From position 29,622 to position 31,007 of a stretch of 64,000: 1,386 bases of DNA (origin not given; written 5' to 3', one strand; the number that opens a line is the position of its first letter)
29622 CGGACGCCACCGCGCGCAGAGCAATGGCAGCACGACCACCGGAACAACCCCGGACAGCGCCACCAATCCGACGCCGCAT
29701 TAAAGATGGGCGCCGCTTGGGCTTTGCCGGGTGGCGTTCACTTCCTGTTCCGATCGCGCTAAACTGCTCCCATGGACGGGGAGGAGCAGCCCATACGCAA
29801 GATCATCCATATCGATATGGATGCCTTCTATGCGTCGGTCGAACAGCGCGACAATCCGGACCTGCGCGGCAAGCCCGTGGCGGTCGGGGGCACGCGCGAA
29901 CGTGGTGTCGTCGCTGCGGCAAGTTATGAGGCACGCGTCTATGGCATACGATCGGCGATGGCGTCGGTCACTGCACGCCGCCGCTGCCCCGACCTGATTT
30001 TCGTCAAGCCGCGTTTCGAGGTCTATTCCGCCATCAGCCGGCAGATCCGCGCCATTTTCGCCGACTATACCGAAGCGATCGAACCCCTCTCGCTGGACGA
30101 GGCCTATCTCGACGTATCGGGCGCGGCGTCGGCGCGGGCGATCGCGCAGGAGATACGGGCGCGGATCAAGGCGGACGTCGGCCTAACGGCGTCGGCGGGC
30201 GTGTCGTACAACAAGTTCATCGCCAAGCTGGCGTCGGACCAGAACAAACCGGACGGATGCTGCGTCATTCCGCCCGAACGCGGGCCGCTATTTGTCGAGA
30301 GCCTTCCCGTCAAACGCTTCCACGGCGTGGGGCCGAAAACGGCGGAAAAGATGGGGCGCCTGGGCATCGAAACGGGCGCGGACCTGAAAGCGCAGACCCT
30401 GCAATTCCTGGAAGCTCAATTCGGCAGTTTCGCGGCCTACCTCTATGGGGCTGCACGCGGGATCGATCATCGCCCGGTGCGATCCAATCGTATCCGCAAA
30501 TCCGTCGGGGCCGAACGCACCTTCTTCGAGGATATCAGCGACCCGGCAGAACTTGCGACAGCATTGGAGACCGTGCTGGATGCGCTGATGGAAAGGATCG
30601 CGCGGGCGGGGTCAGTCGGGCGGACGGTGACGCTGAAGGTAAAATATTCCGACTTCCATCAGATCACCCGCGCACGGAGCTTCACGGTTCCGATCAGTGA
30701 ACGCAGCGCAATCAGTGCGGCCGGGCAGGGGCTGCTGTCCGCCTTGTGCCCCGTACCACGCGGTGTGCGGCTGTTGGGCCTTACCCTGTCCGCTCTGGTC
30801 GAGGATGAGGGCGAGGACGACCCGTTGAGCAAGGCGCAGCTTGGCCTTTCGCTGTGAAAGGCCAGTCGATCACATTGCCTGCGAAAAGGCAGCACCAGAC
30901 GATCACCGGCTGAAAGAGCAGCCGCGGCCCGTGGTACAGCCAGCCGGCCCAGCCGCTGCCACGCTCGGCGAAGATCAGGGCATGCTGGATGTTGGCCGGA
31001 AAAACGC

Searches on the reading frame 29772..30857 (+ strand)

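Call 65: search_protein_families(library=pfam, proteins=[window:29772-30857:+], max_evalue=0.1)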
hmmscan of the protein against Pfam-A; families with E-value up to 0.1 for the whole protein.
window:29772-30857:+ (361 aa): 8 families
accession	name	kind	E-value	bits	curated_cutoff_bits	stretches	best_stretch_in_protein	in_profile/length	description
PF00817.25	IMS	-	2.5e-50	170.7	23.2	1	14-156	1-148/148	impB/mucB/samB family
PF11799.13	IMS_C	-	1.5e-25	90.1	20.7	1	242-347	1-104/109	impB/mucB/samB family C-terminal domain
PF21999.2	IMS_HHH_1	-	1.8e-06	28.8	27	1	185-232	5-53/53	DNA polymerase-iota, thumb domain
PF11798.14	IMS_HHH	-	3.3e-06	27.4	24.4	1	168-199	1-32/32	IMS family HHH motif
PF10391.15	DNA_pol_lambd_f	-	0.013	15.8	29.8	1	184-212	7-36/51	Fingers domain of DNA polymerase lambda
PF21704.3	POLH-Rev1_HhH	-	0.025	15.2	27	1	178-231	1-56/56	DNApol eta/Rev1, HhH motif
PF02779.29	Transket_pyr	-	0.031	14.3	27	0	197-234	61-99/174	Transketolase, pyrimidine binding domain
PF14520.12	HHH_5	-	0.054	14.4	27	0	184-211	8-35/57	Helix-hairpin-helix domain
